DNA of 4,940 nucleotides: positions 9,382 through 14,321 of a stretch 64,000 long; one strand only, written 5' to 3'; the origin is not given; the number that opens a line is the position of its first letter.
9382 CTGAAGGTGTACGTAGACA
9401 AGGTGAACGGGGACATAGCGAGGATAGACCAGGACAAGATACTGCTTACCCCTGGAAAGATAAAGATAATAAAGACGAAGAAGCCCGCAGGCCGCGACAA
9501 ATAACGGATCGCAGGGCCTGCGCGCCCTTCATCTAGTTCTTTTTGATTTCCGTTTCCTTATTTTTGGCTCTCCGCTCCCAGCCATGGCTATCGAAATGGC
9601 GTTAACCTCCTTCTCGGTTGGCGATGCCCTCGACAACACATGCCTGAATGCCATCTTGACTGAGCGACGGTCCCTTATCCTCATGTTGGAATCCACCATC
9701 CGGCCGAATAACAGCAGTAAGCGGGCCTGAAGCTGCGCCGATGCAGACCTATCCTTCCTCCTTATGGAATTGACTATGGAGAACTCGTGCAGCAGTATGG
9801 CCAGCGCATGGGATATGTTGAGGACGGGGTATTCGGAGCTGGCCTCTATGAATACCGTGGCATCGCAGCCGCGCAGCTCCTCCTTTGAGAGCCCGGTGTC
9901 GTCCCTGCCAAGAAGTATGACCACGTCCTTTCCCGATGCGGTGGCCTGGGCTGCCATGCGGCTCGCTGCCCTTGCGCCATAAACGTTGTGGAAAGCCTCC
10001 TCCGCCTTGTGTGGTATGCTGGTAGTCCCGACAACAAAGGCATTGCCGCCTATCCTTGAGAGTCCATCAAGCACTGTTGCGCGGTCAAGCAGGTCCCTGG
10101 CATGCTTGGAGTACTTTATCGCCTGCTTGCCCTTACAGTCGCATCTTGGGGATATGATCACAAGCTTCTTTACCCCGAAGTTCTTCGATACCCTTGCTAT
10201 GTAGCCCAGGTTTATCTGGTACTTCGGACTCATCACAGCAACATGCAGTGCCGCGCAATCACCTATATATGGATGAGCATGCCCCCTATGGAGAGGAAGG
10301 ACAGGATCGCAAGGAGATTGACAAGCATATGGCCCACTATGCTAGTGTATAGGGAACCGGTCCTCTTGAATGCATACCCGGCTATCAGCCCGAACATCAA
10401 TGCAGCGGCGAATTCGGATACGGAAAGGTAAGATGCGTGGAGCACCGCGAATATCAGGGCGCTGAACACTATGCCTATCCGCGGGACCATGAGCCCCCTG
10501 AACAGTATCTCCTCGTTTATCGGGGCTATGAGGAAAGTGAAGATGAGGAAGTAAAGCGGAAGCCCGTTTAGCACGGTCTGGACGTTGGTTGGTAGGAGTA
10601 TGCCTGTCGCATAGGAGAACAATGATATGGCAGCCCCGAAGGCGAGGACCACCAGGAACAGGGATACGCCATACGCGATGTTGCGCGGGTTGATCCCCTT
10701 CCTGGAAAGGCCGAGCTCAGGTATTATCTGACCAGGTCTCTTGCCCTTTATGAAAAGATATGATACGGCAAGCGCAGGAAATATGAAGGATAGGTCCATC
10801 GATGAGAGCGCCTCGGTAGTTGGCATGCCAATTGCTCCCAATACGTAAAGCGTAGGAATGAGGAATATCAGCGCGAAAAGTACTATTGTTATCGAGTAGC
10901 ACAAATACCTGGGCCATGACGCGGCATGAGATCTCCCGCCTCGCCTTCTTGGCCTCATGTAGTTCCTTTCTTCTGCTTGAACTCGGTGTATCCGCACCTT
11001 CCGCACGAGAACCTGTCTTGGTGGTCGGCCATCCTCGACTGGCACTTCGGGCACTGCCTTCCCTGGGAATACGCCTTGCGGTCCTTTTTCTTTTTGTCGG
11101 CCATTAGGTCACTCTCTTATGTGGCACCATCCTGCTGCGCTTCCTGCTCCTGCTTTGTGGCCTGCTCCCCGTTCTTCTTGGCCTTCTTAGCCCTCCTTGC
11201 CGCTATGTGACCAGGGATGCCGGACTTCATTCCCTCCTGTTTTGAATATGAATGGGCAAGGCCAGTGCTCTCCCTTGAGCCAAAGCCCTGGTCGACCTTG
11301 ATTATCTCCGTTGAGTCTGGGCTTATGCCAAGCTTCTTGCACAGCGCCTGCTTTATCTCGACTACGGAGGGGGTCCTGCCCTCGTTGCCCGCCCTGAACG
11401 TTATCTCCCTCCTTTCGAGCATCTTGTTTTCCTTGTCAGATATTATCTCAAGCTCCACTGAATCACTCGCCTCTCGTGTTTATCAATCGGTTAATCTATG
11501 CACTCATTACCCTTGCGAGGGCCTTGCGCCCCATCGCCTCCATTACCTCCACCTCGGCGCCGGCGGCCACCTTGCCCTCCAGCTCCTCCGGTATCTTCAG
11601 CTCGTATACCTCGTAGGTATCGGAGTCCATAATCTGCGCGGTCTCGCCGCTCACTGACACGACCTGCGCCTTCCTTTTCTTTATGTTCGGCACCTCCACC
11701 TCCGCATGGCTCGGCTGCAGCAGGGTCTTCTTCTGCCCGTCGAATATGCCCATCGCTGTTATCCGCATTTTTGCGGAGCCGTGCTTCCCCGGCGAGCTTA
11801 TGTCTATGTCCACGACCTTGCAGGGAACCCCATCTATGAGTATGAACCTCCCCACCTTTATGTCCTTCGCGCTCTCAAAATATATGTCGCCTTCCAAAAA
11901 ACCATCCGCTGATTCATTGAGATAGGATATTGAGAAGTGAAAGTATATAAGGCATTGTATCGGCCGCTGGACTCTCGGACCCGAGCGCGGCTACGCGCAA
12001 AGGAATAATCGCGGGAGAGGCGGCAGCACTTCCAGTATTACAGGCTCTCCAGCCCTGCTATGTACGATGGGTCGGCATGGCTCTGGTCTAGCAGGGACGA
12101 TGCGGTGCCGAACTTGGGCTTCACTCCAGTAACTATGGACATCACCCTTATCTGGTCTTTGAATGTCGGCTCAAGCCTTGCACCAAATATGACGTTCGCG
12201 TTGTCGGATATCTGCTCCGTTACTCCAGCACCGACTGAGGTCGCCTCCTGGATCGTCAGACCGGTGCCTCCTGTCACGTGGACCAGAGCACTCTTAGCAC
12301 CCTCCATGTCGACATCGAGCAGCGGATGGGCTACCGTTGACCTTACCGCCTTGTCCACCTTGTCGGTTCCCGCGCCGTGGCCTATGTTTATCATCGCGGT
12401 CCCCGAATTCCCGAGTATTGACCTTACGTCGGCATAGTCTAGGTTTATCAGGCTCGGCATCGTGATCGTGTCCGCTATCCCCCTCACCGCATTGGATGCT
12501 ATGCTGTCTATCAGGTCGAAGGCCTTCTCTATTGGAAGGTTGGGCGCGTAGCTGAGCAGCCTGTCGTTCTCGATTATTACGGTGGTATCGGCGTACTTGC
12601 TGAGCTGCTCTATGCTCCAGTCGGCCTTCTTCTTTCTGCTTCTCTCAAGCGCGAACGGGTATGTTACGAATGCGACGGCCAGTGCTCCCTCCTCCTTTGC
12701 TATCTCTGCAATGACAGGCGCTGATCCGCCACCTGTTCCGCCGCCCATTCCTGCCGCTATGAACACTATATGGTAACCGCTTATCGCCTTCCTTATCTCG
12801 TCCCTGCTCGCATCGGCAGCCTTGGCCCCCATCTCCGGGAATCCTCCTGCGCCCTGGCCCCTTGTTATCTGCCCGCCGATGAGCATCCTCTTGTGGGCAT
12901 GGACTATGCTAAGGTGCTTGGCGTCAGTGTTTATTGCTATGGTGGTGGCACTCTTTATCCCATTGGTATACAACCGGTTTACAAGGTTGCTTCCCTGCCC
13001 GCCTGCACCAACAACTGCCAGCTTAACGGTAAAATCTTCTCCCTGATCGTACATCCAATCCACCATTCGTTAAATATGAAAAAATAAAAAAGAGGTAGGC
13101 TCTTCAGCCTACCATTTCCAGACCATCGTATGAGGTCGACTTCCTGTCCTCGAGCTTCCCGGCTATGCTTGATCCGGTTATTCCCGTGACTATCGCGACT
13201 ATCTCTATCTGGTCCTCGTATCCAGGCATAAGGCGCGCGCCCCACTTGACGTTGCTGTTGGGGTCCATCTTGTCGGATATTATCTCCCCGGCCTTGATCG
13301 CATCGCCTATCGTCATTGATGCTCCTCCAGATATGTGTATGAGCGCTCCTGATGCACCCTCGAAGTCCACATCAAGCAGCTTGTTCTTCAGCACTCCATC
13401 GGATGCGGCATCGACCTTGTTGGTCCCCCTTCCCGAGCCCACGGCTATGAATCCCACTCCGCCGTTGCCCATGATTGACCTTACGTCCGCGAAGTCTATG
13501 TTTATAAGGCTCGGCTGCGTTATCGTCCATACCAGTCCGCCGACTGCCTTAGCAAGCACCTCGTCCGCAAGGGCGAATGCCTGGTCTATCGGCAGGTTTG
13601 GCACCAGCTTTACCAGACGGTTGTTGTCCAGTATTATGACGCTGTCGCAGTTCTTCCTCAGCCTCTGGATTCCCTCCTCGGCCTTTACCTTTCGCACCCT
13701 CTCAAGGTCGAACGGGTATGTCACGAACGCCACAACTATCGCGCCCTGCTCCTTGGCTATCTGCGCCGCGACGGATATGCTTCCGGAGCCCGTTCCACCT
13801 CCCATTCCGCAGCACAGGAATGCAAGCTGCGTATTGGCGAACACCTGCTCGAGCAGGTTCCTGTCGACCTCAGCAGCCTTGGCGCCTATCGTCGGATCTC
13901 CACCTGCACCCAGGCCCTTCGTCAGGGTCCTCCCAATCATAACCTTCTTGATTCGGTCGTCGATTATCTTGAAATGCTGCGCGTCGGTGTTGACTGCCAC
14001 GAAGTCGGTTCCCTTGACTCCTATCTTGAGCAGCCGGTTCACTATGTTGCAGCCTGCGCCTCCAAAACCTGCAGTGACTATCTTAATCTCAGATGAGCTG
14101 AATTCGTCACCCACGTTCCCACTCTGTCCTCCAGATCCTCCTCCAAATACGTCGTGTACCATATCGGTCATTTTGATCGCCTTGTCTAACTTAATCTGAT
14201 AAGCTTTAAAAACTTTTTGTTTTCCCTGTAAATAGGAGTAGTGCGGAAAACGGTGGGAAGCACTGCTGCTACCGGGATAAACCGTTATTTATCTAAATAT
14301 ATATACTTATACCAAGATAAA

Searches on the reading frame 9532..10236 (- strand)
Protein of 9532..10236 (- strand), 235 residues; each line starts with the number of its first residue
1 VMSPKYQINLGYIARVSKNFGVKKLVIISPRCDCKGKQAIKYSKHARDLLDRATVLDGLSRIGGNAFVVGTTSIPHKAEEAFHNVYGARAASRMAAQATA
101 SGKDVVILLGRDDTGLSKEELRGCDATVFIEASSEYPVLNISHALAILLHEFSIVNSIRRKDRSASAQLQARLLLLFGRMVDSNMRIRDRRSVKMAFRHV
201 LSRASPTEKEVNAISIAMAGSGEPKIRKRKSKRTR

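Call 48: search_protein_families(library=pfam, proteins=[window:9532-10236:-], max_evalue=0.001)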
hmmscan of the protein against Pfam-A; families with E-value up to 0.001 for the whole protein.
window:9532-10236:- (235 aa): 2 families
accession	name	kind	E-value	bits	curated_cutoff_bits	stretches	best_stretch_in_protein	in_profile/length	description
PF00588.24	SpoU_methylase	-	3.5e-20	73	29.7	1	3-150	8-142/142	SpoU rRNA Methylase family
PF09936.14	Methyltrn_RNA_4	-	0.0004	20.7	22.6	0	10-149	28-177/182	SAM-dependent RNA methyltransferase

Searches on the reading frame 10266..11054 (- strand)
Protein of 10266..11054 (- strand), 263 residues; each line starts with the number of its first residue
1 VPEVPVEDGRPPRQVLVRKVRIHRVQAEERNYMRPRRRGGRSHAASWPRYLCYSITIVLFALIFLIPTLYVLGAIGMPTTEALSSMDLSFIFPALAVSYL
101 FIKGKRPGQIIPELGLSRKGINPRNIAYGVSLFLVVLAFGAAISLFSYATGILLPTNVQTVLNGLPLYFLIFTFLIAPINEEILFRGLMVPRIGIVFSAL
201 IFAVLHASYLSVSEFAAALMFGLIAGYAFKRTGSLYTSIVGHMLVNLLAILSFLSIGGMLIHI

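Call 48: search_protein_families(library=pfam, proteins=[window:10266-11054:-], max_evalue=0.001)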
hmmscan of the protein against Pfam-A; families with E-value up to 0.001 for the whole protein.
window:10266-11054:- (263 aa): 1 family
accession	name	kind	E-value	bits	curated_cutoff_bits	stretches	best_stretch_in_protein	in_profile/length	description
PF02517.21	Rce1-like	-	2.9e-16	60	22.4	1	165-248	3-93/93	Type II CAAX prenyl endopeptidase Rce1-like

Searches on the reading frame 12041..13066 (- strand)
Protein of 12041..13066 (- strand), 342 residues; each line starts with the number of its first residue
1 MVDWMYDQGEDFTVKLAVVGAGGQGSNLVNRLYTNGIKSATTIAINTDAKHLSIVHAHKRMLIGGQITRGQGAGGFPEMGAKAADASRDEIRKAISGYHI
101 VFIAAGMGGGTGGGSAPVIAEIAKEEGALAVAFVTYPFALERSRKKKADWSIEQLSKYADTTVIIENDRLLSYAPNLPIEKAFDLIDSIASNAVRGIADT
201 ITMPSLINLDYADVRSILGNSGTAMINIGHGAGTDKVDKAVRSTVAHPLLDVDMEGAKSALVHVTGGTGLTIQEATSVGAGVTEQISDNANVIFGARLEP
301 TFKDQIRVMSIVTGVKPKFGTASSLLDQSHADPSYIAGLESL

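Call 48: search_protein_families(library=pfam, proteins=[window:12041-13066:-], max_evalue=0.001)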
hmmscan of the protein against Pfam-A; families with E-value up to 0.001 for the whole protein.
window:12041-13066:- (342 aa): 3 families
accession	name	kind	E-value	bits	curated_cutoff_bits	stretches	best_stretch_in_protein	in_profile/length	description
PF00091.31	Tubulin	-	2e-42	146.1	33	1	16-173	2-188/190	Tubulin/FtsZ family, GTPase domain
PF12327.13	FtsZ_C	-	6.9e-31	106.9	27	1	222-316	1-95/95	FtsZ family, C-terminal domain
PF13460.12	NAD_binding_10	-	0.00087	19.6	27.2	0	87-160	50-122/184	NAD(P)H-binding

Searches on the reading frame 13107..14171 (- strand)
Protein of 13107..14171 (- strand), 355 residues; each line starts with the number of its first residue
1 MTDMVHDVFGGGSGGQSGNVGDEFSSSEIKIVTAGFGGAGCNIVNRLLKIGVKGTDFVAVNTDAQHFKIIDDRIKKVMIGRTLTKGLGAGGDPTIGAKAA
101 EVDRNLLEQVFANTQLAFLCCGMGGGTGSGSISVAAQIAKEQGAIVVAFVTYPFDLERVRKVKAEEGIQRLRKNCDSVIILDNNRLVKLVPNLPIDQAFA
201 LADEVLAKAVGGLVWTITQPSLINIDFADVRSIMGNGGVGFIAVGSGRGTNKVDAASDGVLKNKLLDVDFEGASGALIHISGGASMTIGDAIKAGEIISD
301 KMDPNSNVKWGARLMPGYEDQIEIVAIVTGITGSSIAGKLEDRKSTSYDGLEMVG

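Call 48: search_protein_families(library=pfam, proteins=[window:13107-14171:-], max_evalue=0.001)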
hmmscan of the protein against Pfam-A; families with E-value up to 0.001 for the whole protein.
window:13107-14171:- (355 aa): 2 families
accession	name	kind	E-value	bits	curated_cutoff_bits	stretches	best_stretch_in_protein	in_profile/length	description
PF00091.31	Tubulin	-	4.7e-40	138.3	33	1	30-190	1-189/190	Tubulin/FtsZ family, GTPase domain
PF12327.13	FtsZ_C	-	5.1e-22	78.4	27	1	238-331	1-94/95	FtsZ family, C-terminal domain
